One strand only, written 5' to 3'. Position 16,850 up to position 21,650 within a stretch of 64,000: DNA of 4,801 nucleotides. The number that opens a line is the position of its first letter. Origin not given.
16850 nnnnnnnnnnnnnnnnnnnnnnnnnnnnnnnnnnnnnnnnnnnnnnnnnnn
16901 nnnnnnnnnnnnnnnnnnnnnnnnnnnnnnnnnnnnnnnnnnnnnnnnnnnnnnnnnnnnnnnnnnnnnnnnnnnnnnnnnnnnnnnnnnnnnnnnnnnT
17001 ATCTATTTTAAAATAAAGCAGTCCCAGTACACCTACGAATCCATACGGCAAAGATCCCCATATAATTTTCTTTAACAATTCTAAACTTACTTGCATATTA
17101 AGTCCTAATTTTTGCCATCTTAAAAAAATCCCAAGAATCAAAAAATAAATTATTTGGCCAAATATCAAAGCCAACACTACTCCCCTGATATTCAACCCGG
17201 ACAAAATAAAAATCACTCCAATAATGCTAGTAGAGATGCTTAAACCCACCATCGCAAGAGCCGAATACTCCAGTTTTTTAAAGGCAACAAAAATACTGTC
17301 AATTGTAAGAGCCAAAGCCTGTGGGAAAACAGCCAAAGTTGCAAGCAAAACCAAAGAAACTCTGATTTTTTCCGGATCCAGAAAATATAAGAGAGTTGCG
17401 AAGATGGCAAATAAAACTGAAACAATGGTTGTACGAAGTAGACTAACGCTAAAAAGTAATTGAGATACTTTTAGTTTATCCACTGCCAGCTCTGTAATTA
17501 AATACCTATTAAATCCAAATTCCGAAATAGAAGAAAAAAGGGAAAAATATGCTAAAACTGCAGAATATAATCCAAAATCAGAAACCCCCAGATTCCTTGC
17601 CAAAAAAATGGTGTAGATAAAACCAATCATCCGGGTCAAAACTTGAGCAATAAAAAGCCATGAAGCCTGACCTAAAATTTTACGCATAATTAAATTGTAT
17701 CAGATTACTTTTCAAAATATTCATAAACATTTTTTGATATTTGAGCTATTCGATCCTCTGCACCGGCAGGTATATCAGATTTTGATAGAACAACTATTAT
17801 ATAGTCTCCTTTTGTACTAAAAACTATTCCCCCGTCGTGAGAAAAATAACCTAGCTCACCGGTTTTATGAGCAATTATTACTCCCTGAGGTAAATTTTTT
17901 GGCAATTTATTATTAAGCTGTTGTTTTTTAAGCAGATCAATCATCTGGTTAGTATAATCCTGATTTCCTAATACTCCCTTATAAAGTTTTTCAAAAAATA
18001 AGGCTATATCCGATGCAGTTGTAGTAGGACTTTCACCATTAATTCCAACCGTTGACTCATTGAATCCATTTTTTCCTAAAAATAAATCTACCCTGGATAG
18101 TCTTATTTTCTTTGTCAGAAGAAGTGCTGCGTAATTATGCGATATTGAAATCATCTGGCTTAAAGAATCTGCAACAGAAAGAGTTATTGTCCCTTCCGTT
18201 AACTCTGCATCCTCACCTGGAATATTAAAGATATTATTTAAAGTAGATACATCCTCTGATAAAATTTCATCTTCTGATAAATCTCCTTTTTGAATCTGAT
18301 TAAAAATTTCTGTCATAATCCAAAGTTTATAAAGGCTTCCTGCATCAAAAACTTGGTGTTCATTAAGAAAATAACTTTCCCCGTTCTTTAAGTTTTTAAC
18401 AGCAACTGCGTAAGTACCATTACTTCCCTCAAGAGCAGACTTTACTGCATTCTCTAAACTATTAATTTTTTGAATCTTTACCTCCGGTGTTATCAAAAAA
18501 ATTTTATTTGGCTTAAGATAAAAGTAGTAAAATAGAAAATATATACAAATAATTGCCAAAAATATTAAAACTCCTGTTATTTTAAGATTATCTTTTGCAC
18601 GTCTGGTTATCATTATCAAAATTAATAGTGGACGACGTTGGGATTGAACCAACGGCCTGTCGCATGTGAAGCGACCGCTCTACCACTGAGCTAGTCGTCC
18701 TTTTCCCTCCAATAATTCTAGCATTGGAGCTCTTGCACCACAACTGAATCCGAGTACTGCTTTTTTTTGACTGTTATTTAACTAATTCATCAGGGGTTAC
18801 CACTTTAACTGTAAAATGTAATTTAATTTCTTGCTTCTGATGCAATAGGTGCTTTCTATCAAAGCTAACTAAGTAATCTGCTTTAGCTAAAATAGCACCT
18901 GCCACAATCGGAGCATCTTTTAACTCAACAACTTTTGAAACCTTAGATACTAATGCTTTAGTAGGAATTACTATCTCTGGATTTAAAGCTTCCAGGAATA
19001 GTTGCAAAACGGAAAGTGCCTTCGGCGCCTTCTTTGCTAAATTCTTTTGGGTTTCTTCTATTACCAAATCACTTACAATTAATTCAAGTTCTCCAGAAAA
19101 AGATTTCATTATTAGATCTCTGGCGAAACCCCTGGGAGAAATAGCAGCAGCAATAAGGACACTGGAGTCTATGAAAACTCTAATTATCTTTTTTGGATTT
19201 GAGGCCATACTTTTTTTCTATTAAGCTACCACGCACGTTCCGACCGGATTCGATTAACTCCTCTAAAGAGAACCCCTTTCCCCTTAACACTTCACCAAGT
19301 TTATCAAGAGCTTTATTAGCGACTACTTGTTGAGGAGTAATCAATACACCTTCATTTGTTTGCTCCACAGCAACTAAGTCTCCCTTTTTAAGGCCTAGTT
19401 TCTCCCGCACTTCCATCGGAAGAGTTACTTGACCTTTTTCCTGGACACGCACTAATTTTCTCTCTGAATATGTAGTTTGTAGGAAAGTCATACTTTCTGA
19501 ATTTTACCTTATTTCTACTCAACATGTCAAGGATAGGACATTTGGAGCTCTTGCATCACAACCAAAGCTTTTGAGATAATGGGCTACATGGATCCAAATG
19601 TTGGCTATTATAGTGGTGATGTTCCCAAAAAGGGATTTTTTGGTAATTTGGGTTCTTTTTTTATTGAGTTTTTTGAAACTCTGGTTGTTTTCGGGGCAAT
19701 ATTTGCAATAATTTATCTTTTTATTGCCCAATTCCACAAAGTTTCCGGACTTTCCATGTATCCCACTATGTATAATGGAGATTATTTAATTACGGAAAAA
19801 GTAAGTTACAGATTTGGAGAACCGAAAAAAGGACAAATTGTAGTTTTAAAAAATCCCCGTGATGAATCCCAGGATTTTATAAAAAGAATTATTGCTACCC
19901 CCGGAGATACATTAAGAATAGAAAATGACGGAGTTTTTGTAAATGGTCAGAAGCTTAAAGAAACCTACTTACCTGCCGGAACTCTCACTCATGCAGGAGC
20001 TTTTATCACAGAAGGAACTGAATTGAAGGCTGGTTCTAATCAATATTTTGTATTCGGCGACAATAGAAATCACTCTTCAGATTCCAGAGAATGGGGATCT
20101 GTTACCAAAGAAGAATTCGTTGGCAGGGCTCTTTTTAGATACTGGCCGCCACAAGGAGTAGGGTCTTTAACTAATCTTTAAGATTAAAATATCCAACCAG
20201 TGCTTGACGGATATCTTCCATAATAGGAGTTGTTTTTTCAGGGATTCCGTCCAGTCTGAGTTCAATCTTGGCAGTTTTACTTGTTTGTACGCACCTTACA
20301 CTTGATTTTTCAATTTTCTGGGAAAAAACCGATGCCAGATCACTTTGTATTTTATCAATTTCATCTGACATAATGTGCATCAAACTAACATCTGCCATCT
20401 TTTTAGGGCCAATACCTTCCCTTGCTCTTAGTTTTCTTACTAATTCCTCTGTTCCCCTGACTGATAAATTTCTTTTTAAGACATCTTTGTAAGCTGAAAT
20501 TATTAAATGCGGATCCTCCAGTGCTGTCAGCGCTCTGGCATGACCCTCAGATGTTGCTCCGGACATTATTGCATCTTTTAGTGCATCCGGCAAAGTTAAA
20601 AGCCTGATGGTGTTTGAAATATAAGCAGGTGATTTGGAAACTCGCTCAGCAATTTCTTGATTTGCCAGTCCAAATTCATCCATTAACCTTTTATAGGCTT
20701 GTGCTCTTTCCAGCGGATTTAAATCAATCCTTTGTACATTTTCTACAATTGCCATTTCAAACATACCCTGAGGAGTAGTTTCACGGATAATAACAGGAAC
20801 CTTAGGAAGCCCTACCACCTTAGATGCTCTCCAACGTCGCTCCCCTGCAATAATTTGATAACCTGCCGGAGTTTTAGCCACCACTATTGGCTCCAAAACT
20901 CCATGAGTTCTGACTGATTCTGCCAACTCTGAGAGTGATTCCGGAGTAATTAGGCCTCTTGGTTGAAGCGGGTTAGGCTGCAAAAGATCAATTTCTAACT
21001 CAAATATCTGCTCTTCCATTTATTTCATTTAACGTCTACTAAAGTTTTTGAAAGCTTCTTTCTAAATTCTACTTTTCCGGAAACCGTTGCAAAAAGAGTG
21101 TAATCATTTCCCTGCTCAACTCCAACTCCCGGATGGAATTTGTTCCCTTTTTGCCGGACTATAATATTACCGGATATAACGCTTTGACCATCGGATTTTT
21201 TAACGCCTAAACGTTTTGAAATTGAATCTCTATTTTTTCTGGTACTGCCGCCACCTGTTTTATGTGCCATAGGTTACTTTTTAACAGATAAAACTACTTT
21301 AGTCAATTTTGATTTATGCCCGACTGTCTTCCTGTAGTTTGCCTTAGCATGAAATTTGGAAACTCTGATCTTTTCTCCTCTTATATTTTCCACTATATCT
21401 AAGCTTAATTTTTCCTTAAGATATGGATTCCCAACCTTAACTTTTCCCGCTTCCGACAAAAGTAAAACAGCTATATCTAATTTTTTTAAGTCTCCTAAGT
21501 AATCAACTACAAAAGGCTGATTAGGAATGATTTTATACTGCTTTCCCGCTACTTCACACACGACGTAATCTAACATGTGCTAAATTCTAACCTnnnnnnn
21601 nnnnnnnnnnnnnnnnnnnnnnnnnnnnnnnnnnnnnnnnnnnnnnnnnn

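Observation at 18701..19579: PIN/AbrB type II toxin-antitoxin cassette bracketed by 21-bp direct repeats next to tRNA-Val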

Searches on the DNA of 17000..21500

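Call 9: search_rna_families(source=window, start=17000, end=21500, threshold=evalue, max_evalue=1)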
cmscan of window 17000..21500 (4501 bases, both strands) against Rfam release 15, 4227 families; matches with E-value up to 1: 2.
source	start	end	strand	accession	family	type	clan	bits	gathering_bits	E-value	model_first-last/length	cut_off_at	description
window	18629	18700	-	RF00005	tRNA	Gene; tRNA;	CL00001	67.8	29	8.8e-14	1-71/71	no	tRNA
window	20689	20900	-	RF01894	PCA3_2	Gene; lncRNA;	-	14.8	100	0.8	1-409/409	no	Prostate cancer antigen RNA 3 conserved region 2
